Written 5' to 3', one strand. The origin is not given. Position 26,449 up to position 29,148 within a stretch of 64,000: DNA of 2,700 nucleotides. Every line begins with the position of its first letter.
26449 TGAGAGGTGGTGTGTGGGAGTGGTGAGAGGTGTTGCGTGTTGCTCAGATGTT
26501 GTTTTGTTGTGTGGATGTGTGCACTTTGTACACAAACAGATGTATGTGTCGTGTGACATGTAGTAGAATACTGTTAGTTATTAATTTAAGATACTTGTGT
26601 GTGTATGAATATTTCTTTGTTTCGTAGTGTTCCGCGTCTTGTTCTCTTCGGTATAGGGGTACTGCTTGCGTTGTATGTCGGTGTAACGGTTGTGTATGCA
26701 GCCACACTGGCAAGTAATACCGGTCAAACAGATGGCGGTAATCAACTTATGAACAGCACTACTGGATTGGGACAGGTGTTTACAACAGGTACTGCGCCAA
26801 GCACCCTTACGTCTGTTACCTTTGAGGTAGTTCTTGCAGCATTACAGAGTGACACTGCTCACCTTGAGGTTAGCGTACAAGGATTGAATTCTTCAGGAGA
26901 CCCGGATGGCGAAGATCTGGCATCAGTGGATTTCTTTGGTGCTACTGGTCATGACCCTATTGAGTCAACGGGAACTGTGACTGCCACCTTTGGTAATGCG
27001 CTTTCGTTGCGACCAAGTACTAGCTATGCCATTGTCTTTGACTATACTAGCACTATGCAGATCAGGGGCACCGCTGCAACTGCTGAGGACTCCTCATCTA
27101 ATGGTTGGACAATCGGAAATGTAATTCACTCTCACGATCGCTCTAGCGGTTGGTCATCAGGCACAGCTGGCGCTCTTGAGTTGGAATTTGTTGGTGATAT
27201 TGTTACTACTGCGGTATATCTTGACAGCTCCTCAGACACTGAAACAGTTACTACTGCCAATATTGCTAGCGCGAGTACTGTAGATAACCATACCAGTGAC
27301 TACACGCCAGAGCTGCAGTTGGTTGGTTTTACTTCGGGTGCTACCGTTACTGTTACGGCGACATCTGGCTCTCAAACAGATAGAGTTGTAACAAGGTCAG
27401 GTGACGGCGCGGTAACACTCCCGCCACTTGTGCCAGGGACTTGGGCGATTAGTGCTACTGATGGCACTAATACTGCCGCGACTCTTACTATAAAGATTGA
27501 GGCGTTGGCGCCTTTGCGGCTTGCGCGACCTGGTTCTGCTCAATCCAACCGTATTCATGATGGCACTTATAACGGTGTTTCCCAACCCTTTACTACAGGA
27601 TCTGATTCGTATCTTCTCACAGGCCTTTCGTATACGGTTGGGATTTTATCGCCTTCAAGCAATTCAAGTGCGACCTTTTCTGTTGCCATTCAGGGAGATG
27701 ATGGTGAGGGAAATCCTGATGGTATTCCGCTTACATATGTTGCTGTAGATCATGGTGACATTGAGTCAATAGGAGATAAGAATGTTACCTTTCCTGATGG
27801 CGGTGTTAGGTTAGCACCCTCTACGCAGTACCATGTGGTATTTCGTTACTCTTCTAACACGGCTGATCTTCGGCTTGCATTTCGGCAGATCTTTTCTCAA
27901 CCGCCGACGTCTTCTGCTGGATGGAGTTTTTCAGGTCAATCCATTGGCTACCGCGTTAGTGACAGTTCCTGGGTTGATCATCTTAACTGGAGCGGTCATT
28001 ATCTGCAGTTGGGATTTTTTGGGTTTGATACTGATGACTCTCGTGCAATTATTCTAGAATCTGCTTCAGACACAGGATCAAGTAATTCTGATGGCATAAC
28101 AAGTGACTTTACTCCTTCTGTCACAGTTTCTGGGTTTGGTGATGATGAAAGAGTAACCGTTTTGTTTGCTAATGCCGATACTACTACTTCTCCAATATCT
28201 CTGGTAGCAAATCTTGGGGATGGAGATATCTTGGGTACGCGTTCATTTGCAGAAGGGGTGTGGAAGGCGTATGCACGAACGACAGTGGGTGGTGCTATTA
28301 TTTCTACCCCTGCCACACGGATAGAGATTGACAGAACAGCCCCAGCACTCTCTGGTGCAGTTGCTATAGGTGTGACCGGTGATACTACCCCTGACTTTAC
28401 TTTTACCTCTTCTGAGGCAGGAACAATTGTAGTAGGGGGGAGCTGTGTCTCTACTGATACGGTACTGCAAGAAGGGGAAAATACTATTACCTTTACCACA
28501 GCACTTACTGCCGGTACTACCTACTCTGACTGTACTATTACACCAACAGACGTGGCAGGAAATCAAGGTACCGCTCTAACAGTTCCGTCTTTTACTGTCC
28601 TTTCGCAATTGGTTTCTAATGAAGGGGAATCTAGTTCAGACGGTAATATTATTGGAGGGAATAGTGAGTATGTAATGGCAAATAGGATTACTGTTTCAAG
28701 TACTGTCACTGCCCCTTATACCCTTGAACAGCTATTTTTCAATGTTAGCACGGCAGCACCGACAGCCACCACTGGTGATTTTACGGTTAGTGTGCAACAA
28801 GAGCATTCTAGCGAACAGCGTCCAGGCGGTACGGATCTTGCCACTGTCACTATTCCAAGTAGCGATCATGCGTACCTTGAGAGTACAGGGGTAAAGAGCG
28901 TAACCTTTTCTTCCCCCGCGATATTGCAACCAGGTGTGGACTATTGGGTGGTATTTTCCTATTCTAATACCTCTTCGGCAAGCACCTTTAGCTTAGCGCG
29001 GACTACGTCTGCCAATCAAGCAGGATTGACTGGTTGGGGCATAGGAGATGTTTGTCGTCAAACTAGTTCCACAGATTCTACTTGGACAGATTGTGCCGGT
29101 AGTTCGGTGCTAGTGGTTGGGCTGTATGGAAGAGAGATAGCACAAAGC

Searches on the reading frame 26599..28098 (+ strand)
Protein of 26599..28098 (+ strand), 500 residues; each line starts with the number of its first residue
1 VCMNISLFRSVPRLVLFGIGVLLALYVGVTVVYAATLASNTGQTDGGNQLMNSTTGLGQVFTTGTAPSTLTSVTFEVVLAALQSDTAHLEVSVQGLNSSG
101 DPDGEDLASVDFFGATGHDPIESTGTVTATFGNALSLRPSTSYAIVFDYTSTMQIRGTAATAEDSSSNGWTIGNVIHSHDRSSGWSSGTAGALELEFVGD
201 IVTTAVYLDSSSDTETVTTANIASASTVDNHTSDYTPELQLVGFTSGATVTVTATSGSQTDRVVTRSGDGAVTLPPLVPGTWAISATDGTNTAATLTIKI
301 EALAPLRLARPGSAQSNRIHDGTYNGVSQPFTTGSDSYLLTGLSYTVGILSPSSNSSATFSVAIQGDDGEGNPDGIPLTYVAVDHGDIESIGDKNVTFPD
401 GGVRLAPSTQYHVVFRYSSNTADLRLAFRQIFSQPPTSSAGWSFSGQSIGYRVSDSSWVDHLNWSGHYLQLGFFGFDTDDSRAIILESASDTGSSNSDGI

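Call 44: search_protein_families(library=ncbifam, proteins=[window:26599-28098:+], max_evalue=0.1)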
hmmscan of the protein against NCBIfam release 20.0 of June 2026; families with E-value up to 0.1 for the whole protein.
window:26599-28098:+ (500 aa): 0 families

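Call 62: search_solved_structures(query=window:26599-28098:+, max_evalue=1)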
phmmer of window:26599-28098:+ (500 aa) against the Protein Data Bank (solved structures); distinct sequences matched with E-value up to 1: 0.

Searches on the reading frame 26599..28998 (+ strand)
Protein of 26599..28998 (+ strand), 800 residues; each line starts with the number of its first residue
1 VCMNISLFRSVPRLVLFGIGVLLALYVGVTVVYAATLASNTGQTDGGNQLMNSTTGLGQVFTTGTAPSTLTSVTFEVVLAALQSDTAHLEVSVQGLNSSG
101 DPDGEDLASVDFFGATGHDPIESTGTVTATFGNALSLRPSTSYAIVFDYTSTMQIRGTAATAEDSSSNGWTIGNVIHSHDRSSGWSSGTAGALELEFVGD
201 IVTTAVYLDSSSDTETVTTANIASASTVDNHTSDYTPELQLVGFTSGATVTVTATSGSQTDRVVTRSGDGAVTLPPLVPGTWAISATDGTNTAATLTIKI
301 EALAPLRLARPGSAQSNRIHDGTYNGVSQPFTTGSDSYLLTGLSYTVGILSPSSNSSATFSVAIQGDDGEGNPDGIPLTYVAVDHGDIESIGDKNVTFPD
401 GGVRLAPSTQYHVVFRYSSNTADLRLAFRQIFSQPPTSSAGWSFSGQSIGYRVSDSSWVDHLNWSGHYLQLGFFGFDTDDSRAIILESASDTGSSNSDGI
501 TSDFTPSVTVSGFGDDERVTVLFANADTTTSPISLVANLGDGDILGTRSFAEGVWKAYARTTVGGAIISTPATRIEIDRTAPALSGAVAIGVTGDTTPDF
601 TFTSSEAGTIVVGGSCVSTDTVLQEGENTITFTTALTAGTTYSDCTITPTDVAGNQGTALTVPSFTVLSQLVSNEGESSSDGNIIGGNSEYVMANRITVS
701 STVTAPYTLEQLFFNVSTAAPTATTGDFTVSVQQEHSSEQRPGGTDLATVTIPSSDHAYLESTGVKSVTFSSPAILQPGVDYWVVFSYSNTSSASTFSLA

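Call 14: search_protein_families(library=pfam, proteins=[window:26599-28998:+], max_evalue=1)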
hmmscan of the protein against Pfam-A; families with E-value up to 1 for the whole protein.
window:26599-28998:+ (800 aa): 1 family
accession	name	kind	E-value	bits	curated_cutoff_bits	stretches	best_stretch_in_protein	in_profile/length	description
PF19077.6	Big_13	-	1.7e-10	41.8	27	2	483-578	6-101/102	Bacterial Ig-like domain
